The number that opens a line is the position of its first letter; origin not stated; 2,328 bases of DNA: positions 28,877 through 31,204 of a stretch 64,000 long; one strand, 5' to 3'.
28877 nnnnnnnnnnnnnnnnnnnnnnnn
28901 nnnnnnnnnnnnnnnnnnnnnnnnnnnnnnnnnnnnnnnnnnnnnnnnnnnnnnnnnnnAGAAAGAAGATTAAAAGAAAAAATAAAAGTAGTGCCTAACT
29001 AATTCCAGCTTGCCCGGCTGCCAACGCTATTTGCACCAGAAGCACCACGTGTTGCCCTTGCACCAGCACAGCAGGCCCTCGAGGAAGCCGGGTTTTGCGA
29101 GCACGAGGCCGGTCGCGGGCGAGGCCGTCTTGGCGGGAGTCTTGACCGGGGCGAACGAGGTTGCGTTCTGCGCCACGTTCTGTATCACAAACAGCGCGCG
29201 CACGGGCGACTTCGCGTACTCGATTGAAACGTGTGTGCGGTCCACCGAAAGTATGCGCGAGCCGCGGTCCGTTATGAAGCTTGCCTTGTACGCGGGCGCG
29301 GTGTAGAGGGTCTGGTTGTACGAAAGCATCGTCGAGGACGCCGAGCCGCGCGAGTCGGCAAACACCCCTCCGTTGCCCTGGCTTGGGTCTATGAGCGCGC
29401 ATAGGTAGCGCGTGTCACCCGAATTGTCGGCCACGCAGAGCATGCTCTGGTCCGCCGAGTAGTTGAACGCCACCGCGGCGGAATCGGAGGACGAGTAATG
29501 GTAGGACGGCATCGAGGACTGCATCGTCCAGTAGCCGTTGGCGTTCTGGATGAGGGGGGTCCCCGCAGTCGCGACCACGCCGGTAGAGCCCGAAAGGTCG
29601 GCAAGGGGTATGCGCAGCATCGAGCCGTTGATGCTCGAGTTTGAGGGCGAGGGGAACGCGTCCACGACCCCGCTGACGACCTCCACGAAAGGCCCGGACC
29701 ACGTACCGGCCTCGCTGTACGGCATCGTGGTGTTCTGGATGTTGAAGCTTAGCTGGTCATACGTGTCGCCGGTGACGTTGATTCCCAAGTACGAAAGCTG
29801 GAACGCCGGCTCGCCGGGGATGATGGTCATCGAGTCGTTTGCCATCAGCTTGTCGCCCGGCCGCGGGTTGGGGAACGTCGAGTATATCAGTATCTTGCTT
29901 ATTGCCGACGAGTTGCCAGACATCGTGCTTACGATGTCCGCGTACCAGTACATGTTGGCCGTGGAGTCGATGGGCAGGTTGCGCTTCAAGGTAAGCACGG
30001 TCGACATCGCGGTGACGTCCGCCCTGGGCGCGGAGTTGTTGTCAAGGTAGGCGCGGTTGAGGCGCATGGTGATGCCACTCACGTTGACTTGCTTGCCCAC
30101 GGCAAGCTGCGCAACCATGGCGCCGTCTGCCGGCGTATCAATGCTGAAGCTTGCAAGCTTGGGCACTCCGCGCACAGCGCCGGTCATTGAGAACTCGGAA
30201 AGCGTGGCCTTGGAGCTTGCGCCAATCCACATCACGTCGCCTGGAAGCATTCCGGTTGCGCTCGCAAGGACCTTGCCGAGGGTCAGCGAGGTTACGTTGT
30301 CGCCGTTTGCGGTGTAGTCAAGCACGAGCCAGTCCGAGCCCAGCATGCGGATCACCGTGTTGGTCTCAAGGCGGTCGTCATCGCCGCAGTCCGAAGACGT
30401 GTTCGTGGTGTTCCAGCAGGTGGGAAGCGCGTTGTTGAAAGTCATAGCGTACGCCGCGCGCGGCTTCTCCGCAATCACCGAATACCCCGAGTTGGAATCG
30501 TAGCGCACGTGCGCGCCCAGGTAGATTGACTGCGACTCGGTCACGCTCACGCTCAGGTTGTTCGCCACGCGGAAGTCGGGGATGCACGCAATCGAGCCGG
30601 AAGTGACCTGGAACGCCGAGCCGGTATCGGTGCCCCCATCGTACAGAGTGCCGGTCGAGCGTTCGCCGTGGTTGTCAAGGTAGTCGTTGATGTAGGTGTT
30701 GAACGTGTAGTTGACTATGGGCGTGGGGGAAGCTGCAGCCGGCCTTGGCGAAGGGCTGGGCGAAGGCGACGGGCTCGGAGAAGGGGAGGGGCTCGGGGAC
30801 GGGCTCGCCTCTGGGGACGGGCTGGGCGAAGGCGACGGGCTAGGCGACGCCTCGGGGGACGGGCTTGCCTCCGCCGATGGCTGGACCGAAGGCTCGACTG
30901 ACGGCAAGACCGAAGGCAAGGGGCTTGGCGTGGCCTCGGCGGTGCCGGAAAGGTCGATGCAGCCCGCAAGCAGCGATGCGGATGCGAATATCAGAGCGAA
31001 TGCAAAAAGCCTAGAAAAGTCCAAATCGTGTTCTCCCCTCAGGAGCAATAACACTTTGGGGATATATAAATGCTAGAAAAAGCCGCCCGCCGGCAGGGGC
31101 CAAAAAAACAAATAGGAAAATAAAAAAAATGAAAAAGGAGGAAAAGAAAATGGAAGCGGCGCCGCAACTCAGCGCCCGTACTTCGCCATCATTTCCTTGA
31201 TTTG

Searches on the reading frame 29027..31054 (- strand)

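Call 8: search_protein_families(library=pfam, proteins=[window:29027-31054:-], max_evalue=0.01)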
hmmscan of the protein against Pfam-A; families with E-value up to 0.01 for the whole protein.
window:29027-31054:- (675 aa): 0 families

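Call 31: search_protein_families(library=ncbifam, proteins=[window:29027-31054:-], max_evalue=0.1)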
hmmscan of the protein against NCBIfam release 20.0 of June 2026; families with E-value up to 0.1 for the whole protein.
window:29027-31054:- (675 aa): 2 families
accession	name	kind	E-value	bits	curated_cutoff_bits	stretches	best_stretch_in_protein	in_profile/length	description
NF008084.0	PRK10819.1-5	equivalog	0.0013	18.6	315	1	50-105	50-106/249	TonB system transport protein TonB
NF040983.1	BimA_second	exception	0.089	11.6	600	1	64-112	99-152/381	trimeric autotransporter actin-nucleating factor BimA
